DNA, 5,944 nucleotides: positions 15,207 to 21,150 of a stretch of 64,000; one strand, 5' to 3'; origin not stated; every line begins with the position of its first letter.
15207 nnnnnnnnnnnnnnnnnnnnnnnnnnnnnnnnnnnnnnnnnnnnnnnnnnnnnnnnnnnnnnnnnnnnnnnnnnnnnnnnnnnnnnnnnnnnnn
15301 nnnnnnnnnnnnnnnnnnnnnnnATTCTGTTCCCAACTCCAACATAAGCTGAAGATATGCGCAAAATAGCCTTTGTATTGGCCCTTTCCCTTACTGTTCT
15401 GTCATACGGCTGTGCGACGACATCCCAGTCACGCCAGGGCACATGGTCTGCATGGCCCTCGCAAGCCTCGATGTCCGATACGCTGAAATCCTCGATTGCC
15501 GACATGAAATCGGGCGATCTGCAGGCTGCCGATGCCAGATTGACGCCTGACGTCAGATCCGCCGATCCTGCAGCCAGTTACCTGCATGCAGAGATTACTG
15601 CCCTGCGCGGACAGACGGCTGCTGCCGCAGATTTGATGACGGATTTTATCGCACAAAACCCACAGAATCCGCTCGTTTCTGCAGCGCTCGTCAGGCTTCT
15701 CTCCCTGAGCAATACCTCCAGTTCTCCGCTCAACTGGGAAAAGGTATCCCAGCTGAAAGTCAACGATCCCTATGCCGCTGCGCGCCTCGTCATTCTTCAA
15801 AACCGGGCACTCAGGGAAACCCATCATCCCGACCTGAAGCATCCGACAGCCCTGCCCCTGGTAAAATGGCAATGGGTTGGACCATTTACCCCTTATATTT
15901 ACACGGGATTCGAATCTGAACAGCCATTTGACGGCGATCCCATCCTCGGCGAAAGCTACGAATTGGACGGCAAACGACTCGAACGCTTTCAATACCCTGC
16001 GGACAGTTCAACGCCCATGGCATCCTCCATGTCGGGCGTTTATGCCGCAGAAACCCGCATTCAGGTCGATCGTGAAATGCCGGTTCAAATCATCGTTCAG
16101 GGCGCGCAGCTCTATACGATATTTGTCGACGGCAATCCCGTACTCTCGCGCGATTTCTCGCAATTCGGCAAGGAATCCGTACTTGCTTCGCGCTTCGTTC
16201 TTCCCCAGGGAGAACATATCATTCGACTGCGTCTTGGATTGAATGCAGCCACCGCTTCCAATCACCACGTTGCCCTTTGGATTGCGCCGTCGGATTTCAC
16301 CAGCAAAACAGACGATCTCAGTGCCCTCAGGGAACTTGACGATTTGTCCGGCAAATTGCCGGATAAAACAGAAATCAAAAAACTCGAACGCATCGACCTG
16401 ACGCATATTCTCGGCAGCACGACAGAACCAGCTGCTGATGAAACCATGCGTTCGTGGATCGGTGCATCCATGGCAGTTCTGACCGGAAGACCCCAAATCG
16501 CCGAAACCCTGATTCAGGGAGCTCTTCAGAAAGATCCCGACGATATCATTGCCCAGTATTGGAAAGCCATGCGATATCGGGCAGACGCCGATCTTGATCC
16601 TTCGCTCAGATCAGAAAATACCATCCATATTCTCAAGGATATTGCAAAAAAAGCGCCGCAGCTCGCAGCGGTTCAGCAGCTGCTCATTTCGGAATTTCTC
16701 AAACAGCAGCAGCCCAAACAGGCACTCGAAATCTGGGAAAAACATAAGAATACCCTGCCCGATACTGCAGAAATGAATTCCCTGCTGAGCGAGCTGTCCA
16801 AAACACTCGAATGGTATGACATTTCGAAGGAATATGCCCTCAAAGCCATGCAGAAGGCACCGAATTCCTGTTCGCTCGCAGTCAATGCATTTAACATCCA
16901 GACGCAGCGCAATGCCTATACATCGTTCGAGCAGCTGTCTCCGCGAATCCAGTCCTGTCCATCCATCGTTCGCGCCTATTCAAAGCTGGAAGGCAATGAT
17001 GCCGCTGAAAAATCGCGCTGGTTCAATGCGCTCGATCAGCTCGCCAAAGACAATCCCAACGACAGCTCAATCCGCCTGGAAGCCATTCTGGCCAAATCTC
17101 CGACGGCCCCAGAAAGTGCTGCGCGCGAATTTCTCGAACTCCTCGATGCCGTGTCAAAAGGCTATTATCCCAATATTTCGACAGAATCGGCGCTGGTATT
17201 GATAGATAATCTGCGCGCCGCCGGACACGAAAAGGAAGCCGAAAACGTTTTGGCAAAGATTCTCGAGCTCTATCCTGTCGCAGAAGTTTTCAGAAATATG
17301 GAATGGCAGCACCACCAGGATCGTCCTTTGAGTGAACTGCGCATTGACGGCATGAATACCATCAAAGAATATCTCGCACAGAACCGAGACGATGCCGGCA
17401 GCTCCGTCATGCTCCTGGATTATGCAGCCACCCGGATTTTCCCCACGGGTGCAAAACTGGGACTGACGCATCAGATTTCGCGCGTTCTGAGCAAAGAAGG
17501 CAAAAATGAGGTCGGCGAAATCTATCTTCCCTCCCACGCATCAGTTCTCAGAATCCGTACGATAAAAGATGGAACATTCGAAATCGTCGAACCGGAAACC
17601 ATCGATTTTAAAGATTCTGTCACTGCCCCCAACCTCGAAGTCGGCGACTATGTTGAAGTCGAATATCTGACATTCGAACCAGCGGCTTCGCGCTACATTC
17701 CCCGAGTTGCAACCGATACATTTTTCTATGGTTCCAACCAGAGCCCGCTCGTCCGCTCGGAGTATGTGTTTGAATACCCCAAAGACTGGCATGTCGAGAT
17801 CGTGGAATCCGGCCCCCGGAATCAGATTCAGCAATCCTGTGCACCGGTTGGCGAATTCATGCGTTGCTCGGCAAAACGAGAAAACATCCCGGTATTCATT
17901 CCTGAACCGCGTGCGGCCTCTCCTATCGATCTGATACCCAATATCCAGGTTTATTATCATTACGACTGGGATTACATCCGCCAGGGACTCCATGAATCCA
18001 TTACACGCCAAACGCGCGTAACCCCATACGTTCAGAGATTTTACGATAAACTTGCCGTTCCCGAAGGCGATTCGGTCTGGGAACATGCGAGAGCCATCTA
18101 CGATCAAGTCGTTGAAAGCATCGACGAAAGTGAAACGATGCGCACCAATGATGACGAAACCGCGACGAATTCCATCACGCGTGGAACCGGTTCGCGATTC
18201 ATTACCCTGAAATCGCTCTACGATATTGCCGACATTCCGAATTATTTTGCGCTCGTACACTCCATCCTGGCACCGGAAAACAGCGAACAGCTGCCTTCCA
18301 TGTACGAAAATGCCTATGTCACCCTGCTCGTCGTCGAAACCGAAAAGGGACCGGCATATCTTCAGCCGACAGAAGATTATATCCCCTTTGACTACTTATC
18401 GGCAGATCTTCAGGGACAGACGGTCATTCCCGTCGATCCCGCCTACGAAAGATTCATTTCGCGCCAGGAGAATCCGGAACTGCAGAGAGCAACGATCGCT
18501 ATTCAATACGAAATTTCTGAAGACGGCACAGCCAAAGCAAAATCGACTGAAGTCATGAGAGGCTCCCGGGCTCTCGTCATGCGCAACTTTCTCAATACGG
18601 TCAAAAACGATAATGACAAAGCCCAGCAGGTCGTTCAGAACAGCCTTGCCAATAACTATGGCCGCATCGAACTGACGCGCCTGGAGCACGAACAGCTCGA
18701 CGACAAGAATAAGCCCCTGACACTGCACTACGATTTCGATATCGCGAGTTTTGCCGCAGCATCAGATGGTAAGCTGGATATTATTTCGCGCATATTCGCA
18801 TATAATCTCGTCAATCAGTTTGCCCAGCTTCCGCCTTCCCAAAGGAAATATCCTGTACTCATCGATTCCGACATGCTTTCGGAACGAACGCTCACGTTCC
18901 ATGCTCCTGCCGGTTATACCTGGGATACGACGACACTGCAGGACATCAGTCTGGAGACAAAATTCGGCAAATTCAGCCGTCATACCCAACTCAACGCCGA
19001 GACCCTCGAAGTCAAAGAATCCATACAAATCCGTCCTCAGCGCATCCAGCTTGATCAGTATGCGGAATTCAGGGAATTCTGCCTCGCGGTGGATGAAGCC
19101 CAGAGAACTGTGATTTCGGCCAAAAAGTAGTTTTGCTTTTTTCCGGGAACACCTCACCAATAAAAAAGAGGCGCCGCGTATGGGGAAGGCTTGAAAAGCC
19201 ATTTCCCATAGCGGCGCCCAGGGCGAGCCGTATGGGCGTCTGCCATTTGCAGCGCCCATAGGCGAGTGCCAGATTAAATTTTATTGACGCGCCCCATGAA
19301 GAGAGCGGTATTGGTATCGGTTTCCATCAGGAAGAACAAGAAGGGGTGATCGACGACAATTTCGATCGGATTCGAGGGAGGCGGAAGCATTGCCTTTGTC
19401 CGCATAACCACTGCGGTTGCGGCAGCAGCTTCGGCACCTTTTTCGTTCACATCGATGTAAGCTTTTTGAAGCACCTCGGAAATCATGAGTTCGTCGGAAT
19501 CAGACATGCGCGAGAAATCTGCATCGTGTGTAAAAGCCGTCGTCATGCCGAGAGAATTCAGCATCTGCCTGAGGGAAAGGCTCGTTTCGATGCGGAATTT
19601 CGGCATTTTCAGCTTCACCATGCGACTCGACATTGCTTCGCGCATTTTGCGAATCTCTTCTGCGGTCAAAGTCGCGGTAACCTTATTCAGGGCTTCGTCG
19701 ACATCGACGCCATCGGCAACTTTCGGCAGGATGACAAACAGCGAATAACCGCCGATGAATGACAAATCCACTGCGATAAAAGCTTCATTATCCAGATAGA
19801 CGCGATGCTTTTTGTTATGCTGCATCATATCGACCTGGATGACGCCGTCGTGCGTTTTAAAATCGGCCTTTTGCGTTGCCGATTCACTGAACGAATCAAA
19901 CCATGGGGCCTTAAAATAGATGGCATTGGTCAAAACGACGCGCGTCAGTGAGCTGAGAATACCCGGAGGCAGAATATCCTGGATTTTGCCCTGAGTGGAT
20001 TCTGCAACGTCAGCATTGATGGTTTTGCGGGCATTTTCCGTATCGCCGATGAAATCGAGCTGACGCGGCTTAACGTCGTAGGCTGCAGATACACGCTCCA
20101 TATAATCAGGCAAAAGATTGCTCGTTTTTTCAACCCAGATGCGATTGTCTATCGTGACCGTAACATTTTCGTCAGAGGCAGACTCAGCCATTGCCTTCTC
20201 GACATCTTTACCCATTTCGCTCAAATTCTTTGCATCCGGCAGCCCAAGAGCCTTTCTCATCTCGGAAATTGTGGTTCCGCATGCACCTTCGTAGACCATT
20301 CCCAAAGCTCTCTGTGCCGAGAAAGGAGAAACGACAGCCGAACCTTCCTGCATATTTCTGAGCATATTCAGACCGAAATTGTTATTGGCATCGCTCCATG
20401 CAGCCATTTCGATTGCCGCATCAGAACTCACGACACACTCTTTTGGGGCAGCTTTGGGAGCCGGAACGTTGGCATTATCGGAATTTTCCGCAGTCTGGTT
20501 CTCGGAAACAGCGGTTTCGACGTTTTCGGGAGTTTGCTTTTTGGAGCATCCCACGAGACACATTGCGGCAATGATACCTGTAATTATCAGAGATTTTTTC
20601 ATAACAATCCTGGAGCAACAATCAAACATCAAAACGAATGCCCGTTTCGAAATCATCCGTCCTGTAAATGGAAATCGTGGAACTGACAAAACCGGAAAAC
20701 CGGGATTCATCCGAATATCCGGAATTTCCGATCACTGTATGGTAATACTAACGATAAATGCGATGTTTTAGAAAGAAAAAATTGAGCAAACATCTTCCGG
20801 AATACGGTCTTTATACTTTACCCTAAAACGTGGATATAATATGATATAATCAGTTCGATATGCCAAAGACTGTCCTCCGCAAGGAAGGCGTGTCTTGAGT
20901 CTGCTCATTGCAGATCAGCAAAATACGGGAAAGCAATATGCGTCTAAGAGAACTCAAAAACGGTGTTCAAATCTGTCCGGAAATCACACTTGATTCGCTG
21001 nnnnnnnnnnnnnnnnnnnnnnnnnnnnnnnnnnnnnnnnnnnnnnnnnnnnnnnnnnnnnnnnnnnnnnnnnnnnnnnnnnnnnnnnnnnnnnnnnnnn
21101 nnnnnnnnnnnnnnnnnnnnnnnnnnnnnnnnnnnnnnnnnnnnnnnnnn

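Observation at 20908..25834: Tightly coupled three-gene operon: membrane-anchored pseudokinase, a two-TM protein, and a carboxypeptidase-regulatory-like repeat protein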

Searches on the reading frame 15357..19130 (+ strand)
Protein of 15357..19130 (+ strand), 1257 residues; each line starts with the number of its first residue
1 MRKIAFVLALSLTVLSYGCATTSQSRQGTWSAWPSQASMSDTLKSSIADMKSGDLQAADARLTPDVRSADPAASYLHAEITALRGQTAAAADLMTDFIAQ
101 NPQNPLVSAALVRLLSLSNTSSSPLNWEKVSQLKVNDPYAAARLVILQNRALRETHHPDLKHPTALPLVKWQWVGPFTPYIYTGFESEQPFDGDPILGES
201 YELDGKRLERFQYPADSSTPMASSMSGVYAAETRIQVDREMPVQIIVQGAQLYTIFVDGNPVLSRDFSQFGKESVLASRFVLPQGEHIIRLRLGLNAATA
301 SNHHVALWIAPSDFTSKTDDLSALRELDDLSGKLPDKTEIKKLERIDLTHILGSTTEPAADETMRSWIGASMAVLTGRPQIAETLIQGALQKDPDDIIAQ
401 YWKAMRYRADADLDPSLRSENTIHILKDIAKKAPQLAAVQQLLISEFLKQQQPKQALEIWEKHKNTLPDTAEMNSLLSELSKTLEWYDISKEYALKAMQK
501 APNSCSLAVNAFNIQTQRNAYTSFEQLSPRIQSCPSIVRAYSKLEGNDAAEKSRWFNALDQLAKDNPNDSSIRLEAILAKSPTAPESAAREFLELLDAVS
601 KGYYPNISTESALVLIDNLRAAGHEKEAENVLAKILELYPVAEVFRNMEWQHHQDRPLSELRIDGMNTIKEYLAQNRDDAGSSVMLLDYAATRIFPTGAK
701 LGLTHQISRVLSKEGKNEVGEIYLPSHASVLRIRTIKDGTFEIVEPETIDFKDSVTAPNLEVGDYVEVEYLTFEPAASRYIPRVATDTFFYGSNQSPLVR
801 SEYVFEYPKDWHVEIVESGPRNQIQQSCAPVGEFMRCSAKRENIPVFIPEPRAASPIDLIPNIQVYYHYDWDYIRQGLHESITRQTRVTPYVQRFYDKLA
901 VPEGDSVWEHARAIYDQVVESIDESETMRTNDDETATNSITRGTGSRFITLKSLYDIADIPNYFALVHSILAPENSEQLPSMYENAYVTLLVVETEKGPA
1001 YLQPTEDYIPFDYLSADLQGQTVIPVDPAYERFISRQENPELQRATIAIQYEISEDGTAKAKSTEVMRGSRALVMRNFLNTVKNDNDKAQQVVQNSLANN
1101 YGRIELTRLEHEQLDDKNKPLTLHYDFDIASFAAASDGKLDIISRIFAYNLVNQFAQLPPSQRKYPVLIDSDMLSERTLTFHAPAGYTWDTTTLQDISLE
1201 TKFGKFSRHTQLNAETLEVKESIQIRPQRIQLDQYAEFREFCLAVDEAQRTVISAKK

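Call 3: search_protein_families(library=pfam, proteins=[window:15357-19130:+], max_evalue=1)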
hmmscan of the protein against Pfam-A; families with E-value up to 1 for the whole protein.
window:15357-19130:+ (1257 aa): 5 families
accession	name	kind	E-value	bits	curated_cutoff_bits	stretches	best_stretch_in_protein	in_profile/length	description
PF13428.12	TPR_14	-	1.6e-07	31.8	23.5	0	374-404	12-42/44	Tetratricopeptide repeat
PF12970.12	DUF3858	-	5.3e-05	23.8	27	1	1161-1247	23-108/116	Domain of Unknown Function with PDB structure (DUF3858)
PF12969.12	DUF3857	-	0.00037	21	24.6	1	705-818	10-142/170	Domain of Unknown Function with PDB structure (DUF3857)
PF14559.12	TPR_19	-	0.00053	20.7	25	2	84-116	4-36/68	Tetratricopeptide repeat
PF13432.12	TPR_16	-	0.68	10.9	32.7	0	48-105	6-65/65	Tetratricopeptide repeat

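Call 4: search_protein_families(library=ncbifam, proteins=[window:15357-19130:+], max_evalue=1)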
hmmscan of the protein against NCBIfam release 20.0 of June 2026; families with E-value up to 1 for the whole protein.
window:15357-19130:+ (1257 aa): 2 families
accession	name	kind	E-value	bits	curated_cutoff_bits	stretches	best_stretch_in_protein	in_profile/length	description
TIGR02917.1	PEP_TPR_lipo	equivalog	1e-06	27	312.2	1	371-590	541-758/899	XrtA/PEP-CTERM system TPR-repeat protein PrsT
TIGR02795.1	tol_pal_ybgF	equivalog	0.012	16.2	90.1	0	70-114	38-82/119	tol-pal system protein YbgF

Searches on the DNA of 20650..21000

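Call 89: search_rna_families(source=window, start=20650, end=21000, threshold=evalue, max_evalue=1)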
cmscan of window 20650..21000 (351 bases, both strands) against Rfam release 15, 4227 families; matches with E-value up to 1: 0.
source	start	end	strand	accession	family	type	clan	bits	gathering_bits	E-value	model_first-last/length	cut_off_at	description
